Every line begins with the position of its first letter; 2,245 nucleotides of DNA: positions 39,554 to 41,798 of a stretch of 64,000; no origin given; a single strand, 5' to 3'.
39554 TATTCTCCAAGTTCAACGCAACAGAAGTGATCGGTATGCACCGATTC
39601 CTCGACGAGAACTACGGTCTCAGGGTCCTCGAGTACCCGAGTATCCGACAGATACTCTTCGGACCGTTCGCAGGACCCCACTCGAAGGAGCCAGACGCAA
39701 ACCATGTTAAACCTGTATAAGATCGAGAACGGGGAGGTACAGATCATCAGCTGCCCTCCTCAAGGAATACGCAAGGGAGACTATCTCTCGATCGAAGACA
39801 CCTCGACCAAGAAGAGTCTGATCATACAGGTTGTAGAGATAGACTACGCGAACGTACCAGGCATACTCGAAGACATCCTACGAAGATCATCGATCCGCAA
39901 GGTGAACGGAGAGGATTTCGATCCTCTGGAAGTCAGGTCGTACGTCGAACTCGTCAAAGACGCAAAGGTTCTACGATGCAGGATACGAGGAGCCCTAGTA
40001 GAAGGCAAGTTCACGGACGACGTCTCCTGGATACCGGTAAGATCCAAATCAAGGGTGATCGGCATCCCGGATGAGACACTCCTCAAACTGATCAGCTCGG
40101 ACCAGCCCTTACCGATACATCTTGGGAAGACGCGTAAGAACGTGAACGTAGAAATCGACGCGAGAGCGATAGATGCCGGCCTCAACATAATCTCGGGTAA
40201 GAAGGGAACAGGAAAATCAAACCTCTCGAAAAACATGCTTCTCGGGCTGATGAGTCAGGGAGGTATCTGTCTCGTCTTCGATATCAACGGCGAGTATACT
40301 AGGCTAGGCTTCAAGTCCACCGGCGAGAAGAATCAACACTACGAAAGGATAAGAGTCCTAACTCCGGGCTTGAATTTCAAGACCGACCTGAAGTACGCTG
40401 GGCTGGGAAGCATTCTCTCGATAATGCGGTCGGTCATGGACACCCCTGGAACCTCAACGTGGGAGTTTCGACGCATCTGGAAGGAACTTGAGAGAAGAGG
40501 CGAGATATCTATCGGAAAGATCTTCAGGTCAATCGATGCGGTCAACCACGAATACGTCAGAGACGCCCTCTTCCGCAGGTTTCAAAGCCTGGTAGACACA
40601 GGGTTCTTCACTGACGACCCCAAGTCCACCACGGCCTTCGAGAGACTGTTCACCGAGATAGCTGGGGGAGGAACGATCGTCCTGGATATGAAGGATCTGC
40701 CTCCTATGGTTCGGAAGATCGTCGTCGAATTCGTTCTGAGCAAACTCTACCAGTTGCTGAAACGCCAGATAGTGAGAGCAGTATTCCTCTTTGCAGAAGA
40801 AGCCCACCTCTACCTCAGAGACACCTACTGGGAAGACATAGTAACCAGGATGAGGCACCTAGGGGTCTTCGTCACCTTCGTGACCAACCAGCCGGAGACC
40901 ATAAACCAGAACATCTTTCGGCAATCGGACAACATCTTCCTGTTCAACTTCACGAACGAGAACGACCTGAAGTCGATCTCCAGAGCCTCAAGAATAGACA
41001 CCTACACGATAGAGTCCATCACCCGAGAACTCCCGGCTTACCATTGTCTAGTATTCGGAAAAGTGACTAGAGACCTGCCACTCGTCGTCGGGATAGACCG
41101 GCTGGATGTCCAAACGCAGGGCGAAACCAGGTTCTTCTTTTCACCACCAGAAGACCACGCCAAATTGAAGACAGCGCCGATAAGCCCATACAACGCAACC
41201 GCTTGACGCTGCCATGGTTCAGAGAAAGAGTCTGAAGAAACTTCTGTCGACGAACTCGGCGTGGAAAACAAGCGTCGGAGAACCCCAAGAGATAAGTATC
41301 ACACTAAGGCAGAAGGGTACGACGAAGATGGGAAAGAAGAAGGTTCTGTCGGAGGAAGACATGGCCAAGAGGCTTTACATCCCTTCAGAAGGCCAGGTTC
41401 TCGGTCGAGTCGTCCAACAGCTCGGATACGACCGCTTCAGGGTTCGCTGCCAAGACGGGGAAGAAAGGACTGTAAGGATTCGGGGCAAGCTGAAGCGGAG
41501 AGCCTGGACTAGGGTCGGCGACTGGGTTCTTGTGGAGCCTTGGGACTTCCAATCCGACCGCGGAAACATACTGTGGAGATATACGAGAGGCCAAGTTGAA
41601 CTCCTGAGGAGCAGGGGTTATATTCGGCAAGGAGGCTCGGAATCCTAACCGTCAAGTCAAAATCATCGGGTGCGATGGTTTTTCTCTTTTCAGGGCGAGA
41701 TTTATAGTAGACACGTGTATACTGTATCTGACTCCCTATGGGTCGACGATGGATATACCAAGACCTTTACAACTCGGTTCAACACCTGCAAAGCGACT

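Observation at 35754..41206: NurA-like nuclease plus short HerA-like ATPase without Mre11/Rad50, clustered with three paralogous wHTH proteins and a radical-SAM/HhH fusion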

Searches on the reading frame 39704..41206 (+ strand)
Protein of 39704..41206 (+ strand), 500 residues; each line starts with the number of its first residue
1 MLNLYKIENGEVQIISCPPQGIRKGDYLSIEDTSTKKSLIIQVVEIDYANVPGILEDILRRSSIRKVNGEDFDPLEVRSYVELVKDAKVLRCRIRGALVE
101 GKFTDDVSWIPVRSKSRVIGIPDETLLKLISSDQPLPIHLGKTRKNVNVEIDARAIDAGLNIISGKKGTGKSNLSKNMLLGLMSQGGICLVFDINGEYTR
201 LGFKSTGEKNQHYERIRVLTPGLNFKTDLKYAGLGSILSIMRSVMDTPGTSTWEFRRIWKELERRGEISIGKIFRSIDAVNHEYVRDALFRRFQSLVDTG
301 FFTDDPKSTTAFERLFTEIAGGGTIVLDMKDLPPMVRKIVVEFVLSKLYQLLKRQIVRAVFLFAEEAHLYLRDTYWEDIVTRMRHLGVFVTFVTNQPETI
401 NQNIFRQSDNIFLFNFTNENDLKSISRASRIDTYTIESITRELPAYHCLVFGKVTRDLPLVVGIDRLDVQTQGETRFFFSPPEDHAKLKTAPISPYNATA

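Call 3: search_protein_families(library=pfam, proteins=[window:39704-41206:+], max_evalue=0.1)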
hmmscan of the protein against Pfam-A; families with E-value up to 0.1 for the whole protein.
window:39704-41206:+ (500 aa): 7 families
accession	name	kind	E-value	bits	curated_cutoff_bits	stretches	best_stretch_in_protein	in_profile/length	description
PF01935.23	DUF87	-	1.7e-09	38.5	23.2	1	139-346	2-218/220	Helicase HerA, central domain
PF10412.15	TrwB_AAD_bind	-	0.00067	19.1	20.5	1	162-200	19-57/387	Type IV secretion-system coupling protein DNA-binding domain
PF01580.24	FtsK_SpoIIIE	-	0.0079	16.1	24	1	132-184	14-65/221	FtsK/SpoIIIE family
PF05872.18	HerA_C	-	0.019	14.1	22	0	360-409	259-314/502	Helicase HerA-like C-terminal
PF13401.12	AAA_22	-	0.037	14.8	27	0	158-185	5-32/130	AAA domain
PF20720.3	nSTAND3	-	0.09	12.9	27.2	0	161-188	20-47/155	Novel STAND NTPase 3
PF10609.15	ParA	-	0.091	12.6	27.1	0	160-195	6-43/246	NUBPL iron-transfer P-loop NTPase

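Call 4: search_protein_families(library=padloc, proteins=[window:39704-41206:+], max_evalue=0.1)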
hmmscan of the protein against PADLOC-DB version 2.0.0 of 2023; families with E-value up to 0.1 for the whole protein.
window:39704-41206:+ (500 aa): 17 families
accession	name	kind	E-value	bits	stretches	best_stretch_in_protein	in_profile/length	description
PDLC04140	mad8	-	1.5e-15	55.6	1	136-491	2-300/314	mads_8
PDLC04097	HerA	-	1.7e-13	48.1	1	375-468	504-596/618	-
PDLC04105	HerA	-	6.3e-13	46.1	2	313-478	368-549/576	-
PDLC02185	HerA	-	1.2e-12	45.3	2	330-465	418-562/585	-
PDLC04100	HerA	-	1.8e-11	41.5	2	330-454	412-546/580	-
PDLC04103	HerA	-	2.2e-09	34.2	2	143-211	157-225/579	-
PDLC01055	HerA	-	3.9e-09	33.8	2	312-413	371-480/532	Type III coevolved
PDLC04102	HerA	-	1e-07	28.7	1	325-464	468-619/654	-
PDLC04106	HerA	-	4.8e-06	23.4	2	374-478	539-642/667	-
PDLC04104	HerA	-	1.6e-05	21.8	1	321-453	179-326/379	-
PDLC04678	PDC-M49A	-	0.00084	15.7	1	144-176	223-255/681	-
PDLC02685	DndH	-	0.0013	14.5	1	281-354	1478-1547/1678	DndH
PDLC02684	DndH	-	0.0013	14.3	1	285-350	1518-1579/1715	DndH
PDLC02188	HerA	-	0.0016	15.4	1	377-470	456-548/578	-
PDLC04679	PDC-M49A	-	0.0096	12.6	1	149-175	89-115/541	-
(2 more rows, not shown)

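Call 5: search_protein_families(library=ncbifam, proteins=[window:39704-41206:+], max_evalue=0.01)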
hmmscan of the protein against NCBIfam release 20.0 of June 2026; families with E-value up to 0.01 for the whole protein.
window:39704-41206:+ (500 aa): 6 families
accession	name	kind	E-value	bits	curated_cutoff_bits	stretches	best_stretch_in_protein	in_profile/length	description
NF042943.1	HerA_antiphage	equivalog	5e-11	41.9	800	2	330-462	406-547/566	anti-phage-associated helicase HerA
NF040937.1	HerA_Thermprot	equivalog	1.4e-08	33.6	800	2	47-201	34-183/487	DNA double-strand break repair helicase HerA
NF053655.1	CedD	equivalog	2.5e-08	33.1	600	1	137-428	198-491/527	DNA-translocating ATPase CedD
NF040819.1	helicase_HerA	equivalog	1.5e-07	30.3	970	1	75-209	69-208/561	DNA double-strand break repair helicase HerA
NF045971.1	conju_CD1110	equivalog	9.4e-05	20.9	325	0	327-440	593-716/752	VirB4-like conjugal transfer ATPase, CD1110 family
NF045975.1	VirB4_plasma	equivalog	0.0037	15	590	1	162-205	519-562/894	Mbov_0397 family ICE element conjugal transfer ATPase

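Call 8: find_homologous_proteins(query=window:39704-41206:+)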
Query window:39704-41206:+ (500 aa): 2916 proteins with E <= 0.001 among 8000 candidates; the best 120 are listed.
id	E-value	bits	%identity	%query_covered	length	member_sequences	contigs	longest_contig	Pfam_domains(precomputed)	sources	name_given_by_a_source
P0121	0.0e+0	1122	100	100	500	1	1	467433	PF01935.24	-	-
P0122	6.2e-296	1000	88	100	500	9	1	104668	PF01935.24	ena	-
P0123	1.8e-273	925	83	97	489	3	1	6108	PF01935.24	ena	-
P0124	4.6e-273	924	83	98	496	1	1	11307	PF01935.24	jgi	-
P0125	6.0e-271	917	82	97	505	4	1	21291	PF01935.24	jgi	jgi:DNA helicase HerA-like ATPase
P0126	3.2e-266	902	81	96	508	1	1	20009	PF01935.24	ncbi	-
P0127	2.3e-181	622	55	96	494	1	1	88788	PF01935.24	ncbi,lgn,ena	-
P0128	4.1e-178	611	54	96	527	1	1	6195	PF01935.24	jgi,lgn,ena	-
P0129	6.3e-178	610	54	96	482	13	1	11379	PF01935.24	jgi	-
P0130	6.3e-177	607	52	96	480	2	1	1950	PF01935.24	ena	-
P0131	2.8e-176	605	53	96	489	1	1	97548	PF01935.24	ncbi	-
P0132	1.2e-175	603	54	97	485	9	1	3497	PF01935.24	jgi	-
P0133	2.6e-175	602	54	96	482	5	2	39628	PF01935.24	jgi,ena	-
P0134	1.3e-174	600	53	96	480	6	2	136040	PF01935.24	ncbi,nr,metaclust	ncbi:MAG TPA: DUF87 domain-containing protein [Candidatus Bathyarchaeia archaeon]|nr:MAG: hypothetic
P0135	1.5e-174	599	54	96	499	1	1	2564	PF01935.24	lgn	-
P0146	1.1e-168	580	51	96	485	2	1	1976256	PF01935.24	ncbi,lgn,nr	ncbi:MAG: ATP-binding protein [Candidatus Bathyarchaeota archaeon]|nr:MAG: ATP-binding protein [Cand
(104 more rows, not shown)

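Call 10: find_encoding_contigs(protein=P0122, flank=10000, max_places=3)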
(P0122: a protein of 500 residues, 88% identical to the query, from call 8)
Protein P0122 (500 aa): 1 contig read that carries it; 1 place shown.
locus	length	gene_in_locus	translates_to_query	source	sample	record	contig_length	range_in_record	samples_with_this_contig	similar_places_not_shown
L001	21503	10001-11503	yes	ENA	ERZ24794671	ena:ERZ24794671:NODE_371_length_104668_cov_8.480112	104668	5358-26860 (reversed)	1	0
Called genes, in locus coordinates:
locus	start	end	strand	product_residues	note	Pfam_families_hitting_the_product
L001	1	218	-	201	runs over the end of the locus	PF02142:MGS, PF01808:AICARFT_IMPCHas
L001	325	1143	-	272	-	PF01925:TauE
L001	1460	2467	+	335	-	PF01113:DapB_N (weak), PF19328:DAP_DH_C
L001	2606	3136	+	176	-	PF13237:Fer4_10 (weak), PF13247:Fer4_11, PF14697:Fer4_21 (weak), PF25160:LdpA_Fe-S-bd (weak), PF12838:Fer4_7, PF13187:Fer4_9 (weak), PF00037:Fer4 (weak), PF12797:Fer4_2 (weak), +2 more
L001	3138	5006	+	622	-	PF02730:AFOR_N, PF01314:AFOR_C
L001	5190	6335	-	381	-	PF04055:Radical_SAM, PF14716:HHH_8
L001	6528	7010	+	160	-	-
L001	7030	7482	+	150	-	-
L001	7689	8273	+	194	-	-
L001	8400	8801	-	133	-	-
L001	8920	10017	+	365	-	-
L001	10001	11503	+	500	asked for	PF01935:DUF87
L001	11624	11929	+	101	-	PF01176:eIF-1a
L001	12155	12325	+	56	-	-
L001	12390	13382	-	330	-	PF00389:2-Hacid_dh, PF02826:2-Hacid_dh_C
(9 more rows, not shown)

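Call 11: find_encoding_contigs(protein=P0146, flank=10000, max_places=2)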
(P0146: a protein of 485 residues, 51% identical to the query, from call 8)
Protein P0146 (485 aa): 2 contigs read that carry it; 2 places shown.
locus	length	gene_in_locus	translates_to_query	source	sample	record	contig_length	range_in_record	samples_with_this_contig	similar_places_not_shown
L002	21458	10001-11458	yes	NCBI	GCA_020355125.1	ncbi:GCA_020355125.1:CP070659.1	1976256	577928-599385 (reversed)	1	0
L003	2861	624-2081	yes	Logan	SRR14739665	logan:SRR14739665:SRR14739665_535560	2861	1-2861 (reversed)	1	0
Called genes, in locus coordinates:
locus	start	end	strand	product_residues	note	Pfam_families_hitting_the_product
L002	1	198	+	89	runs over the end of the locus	-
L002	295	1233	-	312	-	-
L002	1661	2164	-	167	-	PF10050:DUF2284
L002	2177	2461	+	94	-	-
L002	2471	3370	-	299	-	PF19799:DUF6282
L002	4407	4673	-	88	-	PF13192:Thioredoxin_3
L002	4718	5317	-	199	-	PF00227:Proteasome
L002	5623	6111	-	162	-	-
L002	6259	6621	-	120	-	PF02635:DsrE, PF13686:DrsE_2 (weak)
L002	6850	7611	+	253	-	-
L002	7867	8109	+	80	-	PF01206:TusA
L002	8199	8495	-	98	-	-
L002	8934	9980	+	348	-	-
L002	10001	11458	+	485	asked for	PF01935:DUF87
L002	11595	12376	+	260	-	-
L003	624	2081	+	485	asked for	PF01935:DUF87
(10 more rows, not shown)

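Call 12: search_solved_structures(query=window:39704-41206:+, max_evalue=1, show_alignments=1)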
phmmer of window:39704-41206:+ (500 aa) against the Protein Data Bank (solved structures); distinct sequences matched with E-value up to 1: 10.
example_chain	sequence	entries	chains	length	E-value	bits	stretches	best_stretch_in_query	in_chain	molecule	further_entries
4d2i_A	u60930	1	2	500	7.9e-10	41.2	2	360-471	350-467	HERA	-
9x1l_A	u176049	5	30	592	6.7e-06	28.2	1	75-213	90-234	DNA helicase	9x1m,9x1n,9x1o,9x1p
8j4u_M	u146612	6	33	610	1.2e-05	27.4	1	331-466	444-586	Nucleoside triphosphate hydrolase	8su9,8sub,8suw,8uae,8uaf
8wet_A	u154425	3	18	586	0.0011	21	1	325-437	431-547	TdpA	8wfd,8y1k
9c1m_M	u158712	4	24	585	0.0011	20.9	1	377-467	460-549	ATP-binding protein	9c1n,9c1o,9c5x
9kc5_7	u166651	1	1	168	0.22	13.3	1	69-128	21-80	Light-harvesting complex protein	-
8wiv_A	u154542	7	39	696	0.23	13.2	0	358-428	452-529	Helicase HerA central domain-containing protein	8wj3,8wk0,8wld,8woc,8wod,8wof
11kk_A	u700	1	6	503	0.24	13.2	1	321-426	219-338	HerA like helicase YjgR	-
4r2h_A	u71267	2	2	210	0.33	12.8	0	380-452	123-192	STIV B204 ATPase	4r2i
4kfr_A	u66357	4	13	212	0.36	12.6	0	378-452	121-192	Genome packaging NTPase B204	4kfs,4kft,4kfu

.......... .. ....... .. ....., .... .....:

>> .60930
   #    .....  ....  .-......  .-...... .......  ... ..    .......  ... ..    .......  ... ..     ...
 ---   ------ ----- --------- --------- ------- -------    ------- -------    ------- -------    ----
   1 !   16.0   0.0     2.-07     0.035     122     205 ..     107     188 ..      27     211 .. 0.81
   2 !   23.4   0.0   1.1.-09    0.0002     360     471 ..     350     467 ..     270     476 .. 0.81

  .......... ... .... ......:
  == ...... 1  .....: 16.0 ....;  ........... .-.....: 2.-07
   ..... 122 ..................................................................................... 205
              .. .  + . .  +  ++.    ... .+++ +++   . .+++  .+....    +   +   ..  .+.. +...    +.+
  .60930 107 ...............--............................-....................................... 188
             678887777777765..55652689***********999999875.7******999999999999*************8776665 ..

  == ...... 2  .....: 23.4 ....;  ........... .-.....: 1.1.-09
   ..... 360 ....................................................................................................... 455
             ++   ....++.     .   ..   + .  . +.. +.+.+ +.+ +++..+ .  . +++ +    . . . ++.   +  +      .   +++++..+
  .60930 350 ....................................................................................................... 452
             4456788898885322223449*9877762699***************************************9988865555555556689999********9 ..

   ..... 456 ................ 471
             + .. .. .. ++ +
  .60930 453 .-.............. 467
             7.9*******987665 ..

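Call 15: find_related_loci(query=A1, collection=genome_contigs, flank=10000)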
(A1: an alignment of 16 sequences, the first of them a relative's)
Query A1 (500 aa) in genome_contigs; peptide patterns used: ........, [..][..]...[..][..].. (x = any residue, [..] = any of these).
599 stretches matched a pattern (row limit reached: there are more); 324 encode a relative of the query (tblastn E <= 1e-3); the best 80 are kept; 80 distinct loci.
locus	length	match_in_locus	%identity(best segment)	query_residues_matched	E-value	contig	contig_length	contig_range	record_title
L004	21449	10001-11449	81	1-483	0e+0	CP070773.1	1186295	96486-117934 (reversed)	MAG: Candidatus Bathyarchaeota archaeon isolate bin22 chromosome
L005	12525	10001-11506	54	1-495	0e+0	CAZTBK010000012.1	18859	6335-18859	MAG TPA_asm: uncultured Candidatus Bathyarchaeia archaeon isolate binchicken_co349_95 genome assembly, contig: NODE_707_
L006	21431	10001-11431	53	1-479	0e+0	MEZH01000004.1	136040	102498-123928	MAG: Candidatus Bathyarchaeota archaeon RBG_16_48_13 RBG_16_scaffold_299, whole genome shotgun sequence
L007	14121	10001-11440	52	1-480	2e-168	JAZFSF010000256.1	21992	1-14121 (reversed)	MAG: Candidatus Bathyarchaeia archaeon isolate BS1bin.30 BS1bin.30_256, whole genome shotgun sequence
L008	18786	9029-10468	51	1-480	3e-167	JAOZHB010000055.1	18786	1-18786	MAG: Candidatus Bathyarchaeota archaeon isolate DVMM_8 S150cm_k147_1797644, whole genome shotgun sequence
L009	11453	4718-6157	51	2-479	6e-167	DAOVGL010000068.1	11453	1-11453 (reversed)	MAG TPA_asm: Candidatus Bathyarchaeota archaeon isolate CSMAG_1134 CSMAG_1134_k141_6234067_length_11453_cov_12.9417, who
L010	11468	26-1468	50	2-480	1e-163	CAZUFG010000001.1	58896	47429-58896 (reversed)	MAG TPA_asm: uncultured Candidatus Bathyarchaeia archaeon isolate binchicken_co10_144 genome assembly, contig: NODE_112_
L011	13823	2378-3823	51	1-480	4e-163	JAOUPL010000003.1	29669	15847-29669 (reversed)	MAG: Candidatus Bathyarchaeota archaeon isolate 8_1_Oct_SF_Bin52 8_1_Oct_SF_Bin52_scaffold_569_c1, whole genome shotgun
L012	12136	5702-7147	50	1-480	4e-162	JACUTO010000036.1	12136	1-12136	MAG: Candidatus Bathyarchaeota archaeon isolate Kmv02 NODE_2581_length_12136_cov_35.607152, whole genome shotgun sequenc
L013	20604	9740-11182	49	2-480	7e-160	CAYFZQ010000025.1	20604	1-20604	MAG TPA_asm: uncultured Candidatus Bathyarchaeia archaeon isolate ERP108616_co2_541 genome assembly, contig: NODE_3808_l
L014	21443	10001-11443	49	2-480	4e-160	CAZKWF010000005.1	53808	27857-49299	MAG TPA_asm: uncultured Candidatus Bathyarchaeia archaeon isolate binchicken_co294_181 genome assembly, contig: NODE_984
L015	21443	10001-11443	49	2-480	1e-159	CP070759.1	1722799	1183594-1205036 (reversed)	MAG: Candidatus Bathyarchaeota archaeon isolate bin28 chromosome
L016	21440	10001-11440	49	4-480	1e-158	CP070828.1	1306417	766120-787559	MAG: Candidatus Bathyarchaeota archaeon isolate bin1093 chromosome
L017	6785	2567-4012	49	2-479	6e-159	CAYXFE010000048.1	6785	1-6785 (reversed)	MAG TPA_asm: uncultured Candidatus Bathyarchaeia archaeon isolate SRP141559_co1_159 genome assembly, contig: NODE_7038_l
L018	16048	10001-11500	49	2-497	3e-158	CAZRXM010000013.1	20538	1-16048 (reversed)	MAG TPA_asm: uncultured Candidatus Bathyarchaeia archaeon isolate SRP104967_co1_18 genome assembly, contig: NODE_875_len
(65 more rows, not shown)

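Call 33: find_related_loci(query=A1, collection=viral_contigs, flank=8000)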
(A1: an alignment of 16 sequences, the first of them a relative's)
Query A1 (500 aa) in viral_contigs; peptide patterns used: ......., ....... (x = any residue, [..] = any of these).
237 stretches matched a pattern, but none encodes a relative of the query by tblastn (E <= 1e-3).

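Call 42: search_solved_structures(query=A1, max_evalue=0.01)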
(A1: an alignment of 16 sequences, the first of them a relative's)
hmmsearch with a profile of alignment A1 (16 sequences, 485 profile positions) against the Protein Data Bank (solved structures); distinct sequences matched with E-value up to 0.01: 6.
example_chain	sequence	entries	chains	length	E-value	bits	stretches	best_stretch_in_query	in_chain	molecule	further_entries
4d2i_A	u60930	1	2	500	1.2e-13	53.6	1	120-473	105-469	HERA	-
8j4u_M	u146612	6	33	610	9.4e-09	37.5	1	326-462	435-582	Nucleoside triphosphate hydrolase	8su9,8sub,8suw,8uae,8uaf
9x1l_A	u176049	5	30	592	2e-08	36.4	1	101-208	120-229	DNA helicase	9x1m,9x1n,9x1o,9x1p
8wiv_A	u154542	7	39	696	3.9e-05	25.5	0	116-200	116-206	Helicase HerA central domain-containing protein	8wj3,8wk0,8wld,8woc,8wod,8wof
9c1m_M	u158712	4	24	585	0.00021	23.1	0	346-465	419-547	ATP-binding protein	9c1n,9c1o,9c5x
8wet_A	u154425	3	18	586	0.0043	18.8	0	339-428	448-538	TdpA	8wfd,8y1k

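Call 71: find_encoding_contigs(protein=window:39704-41206:+, flank=1000, max_places=2)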
Protein window:39704-41206:+ (500 aa): 2 contigs read that carry it; 1 place shown.
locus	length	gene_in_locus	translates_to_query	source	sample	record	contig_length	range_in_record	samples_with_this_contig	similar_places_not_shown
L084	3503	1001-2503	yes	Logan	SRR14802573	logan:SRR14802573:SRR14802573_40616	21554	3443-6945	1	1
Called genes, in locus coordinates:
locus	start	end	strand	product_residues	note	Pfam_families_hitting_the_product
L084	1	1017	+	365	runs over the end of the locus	-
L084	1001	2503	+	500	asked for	PF01935:DUF87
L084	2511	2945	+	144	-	PF01176:eIF-1a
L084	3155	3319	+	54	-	-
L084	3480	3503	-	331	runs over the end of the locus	PF00389:2-Hacid_dh, PF02826:2-Hacid_dh_C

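Call 74: search_protein_families(library=pfam, alignment_id=A1, max_evalue=0.01)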
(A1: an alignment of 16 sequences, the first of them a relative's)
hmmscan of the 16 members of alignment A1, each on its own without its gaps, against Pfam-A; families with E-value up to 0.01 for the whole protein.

A. member 1, P0121 (500 aa): 3 families
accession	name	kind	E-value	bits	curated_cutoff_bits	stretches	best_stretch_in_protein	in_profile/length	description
PF01935.23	DUF87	-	1.7e-09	38.5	23.2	1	139-346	2-218/220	Helicase HerA, central domain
PF10412.15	TrwB_AAD_bind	-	0.00067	19.1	20.5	1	162-200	19-57/387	Type IV secretion-system coupling protein DNA-binding domain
PF01580.24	FtsK_SpoIIIE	-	0.0079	16.1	24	0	132-184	14-65/221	FtsK/SpoIIIE family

B. families by the number of members that match (of 16 scanned): 10 families
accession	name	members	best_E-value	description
PF01935.23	DUF87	16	9e-16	Helicase HerA, central domain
PF10412.15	TrwB_AAD_bind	6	0.00011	Type IV secretion-system coupling protein DNA-binding domain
PF20720.3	nSTAND3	3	0.00039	Novel STAND NTPase 3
PF05872.18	HerA_C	3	0.0011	Helicase HerA-like C-terminal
PF13401.12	AAA_22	1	0.00014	AAA domain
PF01637.24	ATPase_2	1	0.00068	ATPase domain predominantly from Archaea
PF12846.13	AAA_10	1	0.0055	AAA-like domain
PF01580.24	FtsK_SpoIIIE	1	0.0079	FtsK/SpoIIIE family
PF10609.15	ParA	1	0.0086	NUBPL iron-transfer P-loop NTPase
PF04472.17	SepF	1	0.0098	Cell division protein SepF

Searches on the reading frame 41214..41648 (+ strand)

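Call 3: search_protein_families(library=pfam, proteins=[window:41214-41648:+], max_evalue=0.1)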
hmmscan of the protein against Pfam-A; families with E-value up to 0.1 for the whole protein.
window:41214-41648:+ (144 aa): 4 families
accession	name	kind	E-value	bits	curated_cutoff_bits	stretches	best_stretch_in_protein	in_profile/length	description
PF01176.25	eIF-1a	-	6.4e-21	74.2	30.2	1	60-122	1-64/64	Translation initiation factor 1A / IF-1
PF16450.11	Prot_ATP_ID_OB_C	-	5.3e-05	23.4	23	1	64-109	2-46/56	Proteasomal ATPase OB C-terminal domain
PF02736.25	Myosin_N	-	0.0068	16.6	27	1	59-88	13-41/45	Myosin N-terminal SH3-like domain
PF16745.11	RsgA_N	-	0.018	15.2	27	1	64-109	2-46/54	RsgA N-terminal domain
